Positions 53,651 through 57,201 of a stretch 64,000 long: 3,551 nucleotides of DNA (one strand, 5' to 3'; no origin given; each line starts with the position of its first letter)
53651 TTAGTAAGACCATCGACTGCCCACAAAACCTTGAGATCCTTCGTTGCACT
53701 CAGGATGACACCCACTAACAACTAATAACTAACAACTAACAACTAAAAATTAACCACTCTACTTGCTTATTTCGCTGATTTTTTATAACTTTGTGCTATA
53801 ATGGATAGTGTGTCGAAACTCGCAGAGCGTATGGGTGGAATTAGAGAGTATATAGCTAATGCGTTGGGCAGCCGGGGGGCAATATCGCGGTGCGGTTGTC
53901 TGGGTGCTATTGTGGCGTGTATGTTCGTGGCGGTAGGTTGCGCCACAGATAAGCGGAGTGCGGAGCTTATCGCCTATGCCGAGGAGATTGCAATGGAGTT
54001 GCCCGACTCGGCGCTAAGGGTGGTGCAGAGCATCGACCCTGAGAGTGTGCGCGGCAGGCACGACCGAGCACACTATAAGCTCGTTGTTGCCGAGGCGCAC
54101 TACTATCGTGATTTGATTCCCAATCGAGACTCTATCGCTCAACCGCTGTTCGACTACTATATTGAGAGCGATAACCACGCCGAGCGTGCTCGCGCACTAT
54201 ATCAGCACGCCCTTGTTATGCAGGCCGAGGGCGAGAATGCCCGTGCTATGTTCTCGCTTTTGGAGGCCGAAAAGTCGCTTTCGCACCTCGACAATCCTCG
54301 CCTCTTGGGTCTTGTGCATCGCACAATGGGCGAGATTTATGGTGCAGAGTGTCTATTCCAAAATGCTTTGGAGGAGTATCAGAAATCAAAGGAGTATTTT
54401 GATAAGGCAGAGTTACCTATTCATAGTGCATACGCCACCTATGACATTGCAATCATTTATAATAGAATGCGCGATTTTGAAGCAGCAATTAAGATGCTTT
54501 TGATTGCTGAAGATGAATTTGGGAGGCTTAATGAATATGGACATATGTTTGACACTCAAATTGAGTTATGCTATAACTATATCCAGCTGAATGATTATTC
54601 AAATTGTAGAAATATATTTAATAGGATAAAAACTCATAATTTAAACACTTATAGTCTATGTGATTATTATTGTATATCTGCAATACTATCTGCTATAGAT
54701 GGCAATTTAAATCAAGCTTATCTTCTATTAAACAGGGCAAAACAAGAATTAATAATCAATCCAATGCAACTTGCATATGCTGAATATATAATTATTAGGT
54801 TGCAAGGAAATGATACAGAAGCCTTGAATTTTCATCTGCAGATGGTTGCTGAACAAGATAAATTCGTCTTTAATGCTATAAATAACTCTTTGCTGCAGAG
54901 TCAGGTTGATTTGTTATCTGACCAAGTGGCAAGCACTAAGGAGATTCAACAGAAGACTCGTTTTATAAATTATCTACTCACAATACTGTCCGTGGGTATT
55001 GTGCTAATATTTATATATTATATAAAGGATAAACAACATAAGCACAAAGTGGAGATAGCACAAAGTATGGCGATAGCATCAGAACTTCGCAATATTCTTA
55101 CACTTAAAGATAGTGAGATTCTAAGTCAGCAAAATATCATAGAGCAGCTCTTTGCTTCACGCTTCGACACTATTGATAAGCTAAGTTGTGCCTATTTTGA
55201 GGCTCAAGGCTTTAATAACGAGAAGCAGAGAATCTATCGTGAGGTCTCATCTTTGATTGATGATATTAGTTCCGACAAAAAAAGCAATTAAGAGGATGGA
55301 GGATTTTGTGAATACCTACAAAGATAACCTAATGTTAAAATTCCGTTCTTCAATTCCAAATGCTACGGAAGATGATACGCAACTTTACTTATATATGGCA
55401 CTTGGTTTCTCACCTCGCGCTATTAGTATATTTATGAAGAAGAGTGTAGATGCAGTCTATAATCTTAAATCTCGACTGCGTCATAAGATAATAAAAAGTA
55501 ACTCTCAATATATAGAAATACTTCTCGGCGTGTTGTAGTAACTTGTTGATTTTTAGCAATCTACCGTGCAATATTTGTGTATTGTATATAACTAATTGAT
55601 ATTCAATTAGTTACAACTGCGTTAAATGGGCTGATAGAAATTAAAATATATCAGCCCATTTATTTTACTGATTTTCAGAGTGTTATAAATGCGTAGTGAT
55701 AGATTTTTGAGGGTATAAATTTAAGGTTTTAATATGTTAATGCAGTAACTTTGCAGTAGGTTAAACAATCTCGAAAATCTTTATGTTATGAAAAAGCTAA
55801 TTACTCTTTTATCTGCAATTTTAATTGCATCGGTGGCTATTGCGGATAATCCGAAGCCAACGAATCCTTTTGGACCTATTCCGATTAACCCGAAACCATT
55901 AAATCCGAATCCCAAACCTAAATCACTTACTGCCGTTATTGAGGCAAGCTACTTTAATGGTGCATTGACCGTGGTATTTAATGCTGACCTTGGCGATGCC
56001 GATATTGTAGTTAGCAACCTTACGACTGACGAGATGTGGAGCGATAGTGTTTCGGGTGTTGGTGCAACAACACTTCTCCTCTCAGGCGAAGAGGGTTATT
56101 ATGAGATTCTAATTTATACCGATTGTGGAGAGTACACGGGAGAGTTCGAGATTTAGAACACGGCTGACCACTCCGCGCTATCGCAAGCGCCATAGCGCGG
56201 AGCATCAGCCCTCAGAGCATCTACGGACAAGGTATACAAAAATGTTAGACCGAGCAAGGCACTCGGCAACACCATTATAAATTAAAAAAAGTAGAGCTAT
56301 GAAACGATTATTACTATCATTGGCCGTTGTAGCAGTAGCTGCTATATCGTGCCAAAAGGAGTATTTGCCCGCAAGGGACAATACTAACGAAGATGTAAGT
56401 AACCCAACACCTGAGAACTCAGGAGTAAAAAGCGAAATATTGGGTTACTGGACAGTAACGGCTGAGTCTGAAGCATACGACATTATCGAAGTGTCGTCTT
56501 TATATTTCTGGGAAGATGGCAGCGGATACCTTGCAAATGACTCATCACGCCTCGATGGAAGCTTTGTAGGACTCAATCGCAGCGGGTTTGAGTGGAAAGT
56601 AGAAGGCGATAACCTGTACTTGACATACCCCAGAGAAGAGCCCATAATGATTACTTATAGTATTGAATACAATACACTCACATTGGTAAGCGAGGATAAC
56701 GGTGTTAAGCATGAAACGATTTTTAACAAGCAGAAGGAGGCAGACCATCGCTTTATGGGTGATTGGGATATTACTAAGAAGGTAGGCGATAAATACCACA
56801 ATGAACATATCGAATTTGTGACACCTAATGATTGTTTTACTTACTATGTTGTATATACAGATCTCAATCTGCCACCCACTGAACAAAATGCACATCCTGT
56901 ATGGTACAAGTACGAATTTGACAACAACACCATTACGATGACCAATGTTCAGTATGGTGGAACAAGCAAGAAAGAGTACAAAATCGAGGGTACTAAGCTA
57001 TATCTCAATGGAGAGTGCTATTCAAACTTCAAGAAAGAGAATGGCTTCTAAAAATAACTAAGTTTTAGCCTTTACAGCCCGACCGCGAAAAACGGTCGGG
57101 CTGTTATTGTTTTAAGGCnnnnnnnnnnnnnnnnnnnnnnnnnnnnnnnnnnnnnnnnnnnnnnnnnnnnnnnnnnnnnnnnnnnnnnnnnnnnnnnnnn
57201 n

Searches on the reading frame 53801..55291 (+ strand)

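Call 37: search_protein_families(library=pfam, proteins=[window:53801-55291:+], max_evalue=0.00001)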
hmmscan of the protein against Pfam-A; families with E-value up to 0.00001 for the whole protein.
window:53801-55291:+ (496 aa): 1 family
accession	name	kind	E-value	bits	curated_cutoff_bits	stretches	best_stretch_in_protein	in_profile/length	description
PF17874.7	TPR_MalT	-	5.6e-07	29.6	45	1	120-375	30-295/336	MalT-like TPR region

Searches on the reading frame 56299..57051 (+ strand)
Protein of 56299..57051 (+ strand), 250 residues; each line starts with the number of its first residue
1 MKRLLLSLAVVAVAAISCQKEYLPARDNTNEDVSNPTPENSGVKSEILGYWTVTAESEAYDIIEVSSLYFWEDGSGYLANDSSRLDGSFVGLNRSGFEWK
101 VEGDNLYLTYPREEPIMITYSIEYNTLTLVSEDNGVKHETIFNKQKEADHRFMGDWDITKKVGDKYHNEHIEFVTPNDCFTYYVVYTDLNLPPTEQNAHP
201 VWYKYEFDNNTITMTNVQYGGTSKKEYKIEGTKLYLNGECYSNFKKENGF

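Call 37: search_protein_families(library=pfam, proteins=[window:56299-57051:+], max_evalue=0.00001)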
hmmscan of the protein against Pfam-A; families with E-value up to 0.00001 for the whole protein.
window:56299-57051:+ (250 aa): 1 family
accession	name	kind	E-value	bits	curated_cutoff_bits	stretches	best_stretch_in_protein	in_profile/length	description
PF18692.7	DUF5640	-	6.5e-09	36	28.5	0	46-134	2-75/85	Family of unknown function (DUF5640)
